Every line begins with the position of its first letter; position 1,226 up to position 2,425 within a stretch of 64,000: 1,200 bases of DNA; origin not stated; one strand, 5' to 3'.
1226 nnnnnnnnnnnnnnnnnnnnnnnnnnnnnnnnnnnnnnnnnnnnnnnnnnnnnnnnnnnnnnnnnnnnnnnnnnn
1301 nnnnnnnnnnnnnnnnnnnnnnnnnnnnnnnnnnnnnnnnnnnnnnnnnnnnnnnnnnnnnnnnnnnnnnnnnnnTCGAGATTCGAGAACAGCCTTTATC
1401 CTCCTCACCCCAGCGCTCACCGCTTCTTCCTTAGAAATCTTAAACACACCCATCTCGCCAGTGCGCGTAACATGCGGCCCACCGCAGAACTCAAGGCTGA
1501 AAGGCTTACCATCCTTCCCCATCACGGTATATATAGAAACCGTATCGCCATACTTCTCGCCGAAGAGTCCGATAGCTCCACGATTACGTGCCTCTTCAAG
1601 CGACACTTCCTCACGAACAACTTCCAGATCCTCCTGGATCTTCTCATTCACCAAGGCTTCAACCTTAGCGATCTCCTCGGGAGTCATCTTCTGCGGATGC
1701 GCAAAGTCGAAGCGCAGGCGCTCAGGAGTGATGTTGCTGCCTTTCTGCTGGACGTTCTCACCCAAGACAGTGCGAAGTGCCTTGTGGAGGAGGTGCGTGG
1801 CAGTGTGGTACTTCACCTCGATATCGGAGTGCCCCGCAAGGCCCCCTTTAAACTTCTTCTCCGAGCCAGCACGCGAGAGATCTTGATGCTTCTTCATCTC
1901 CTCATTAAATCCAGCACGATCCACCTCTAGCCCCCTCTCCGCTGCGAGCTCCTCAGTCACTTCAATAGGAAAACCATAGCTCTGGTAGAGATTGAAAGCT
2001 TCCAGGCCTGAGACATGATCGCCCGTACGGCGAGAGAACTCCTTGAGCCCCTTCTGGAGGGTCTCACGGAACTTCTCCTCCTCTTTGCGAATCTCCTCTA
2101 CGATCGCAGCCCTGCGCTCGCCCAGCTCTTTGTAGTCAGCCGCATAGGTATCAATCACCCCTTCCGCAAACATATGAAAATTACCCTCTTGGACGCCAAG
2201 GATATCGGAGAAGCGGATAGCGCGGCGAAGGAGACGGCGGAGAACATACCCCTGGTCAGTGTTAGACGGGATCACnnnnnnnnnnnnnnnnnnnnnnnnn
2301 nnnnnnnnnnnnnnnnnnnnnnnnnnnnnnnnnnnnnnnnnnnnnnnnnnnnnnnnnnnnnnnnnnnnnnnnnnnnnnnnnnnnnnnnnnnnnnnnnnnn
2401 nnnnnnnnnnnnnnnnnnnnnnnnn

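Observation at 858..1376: AT-rich HEPN-motif gene wedged between alkB and alaS and translationally coupled to alaS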

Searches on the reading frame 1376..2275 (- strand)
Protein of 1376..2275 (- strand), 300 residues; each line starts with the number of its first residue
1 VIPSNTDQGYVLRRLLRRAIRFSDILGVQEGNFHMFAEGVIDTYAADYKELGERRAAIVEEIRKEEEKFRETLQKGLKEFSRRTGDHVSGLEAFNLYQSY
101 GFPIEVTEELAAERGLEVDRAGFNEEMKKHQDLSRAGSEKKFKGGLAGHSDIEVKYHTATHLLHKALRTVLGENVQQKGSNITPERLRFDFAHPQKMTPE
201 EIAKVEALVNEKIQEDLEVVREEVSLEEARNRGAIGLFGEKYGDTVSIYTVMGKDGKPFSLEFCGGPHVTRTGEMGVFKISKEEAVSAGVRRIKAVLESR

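Call 34: find_related_loci(query=window:1376-2275:-, collection=genome_contigs, flank=4000)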
Query window:1376-2275:- (300 aa) in genome_contigs; peptide patterns used: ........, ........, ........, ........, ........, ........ (x = any residue, [..] = any of these).
517 stretches matched a pattern; 97 encode a relative of the query (tblastn E <= 1e-3); the best 80 are kept; 80 distinct loci.
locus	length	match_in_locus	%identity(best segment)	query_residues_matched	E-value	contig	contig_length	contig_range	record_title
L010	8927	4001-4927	58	2-297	6e-110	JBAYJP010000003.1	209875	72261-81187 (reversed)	MAG: Candidatus Magasanikiibacteriota bacterium isolate SO_2016_GW1_59 scaffold00117_OW334_2016, whole genome shotgun se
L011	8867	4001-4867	58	3-298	2e-108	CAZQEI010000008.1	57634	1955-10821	MAG TPA_asm: uncultured Gammaproteobacteria bacterium isolate SRP272421_co2_478 genome assembly, contig: NODE_824_length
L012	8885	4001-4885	58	3-298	2e-108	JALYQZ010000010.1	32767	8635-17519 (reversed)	MAG: bacterium isolate MDV bin76 SD1454-56_k127_127287, whole genome shotgun sequence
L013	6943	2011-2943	57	1-298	3e-108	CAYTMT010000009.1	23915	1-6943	MAG TPA_asm: uncultured Gammaproteobacteria bacterium isolate SRP278252_co1_131 genome assembly, contig: NODE_3463_lengt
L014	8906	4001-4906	59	1-298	1e-107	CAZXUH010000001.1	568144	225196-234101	MAG TPA_asm: uncultured Candidatus Saccharibacteria bacterium isolate SRP292972_co3_33 genome assembly, contig: NODE_13_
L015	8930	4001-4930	57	1-298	1e-105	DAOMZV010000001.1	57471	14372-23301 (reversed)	MAG TPA_asm: Candidatus Magasanikbacteria bacterium isolate AMR_MDS_3990 NODE_352_length_57471_cov_6.790773, whole genom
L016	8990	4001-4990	53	1-298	3e-104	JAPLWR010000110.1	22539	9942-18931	MAG: Candidatus Magasanikiibacteriota bacterium isolate LacPavin_0419_WC70L_MAG_37_6 LacPavin_0419_WC70L_scaffold_8270,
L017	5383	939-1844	57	1-300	6e-104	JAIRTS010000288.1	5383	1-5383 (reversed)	MAG: Treponema sp. isolate Ct408_bin93 k119_4349995, whole genome shotgun sequence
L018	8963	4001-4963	54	1-298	3e-104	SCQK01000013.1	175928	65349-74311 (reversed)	MAG: Patescibacteria group bacterium isolate DP16D_bin.9 DP16D_bin.9-114254, whole genome shotgun sequence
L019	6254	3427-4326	59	1-297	7e-104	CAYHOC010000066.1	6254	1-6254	MAG TPA_asm: uncultured Gammaproteobacteria bacterium isolate ERP119705_co14_526 genome assembly, contig: NODE_22147_len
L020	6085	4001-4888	62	2-298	8e-104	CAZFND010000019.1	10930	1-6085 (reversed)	MAG TPA_asm: uncultured Candidatus Saccharibacteria bacterium isolate SRP292972_co1_21 genome assembly, contig: NODE_250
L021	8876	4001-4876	55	1-297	8e-104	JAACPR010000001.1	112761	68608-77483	MAG: Candidatus Parcubacteria bacterium isolate CG_2015-02_34_13 CG_2015-02_curated_scaffold_64, whole genome shotgun se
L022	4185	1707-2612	57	1-300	3e-104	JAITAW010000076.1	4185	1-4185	MAG: Treponema sp. isolate Ncb351_bin59 k119_3796010, whole genome shotgun sequence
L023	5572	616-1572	53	1-298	2e-103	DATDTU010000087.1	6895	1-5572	MAG TPA_asm: Patescibacteria group bacterium isolate SMAG_U8039 k141_1914806, whole genome shotgun sequence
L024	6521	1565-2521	53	1-298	4e-103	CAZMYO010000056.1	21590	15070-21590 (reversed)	MAG TPA_asm: uncultured Gammaproteobacteria bacterium isolate binchicken_co203_87 genome assembly, contig: k141_62363, w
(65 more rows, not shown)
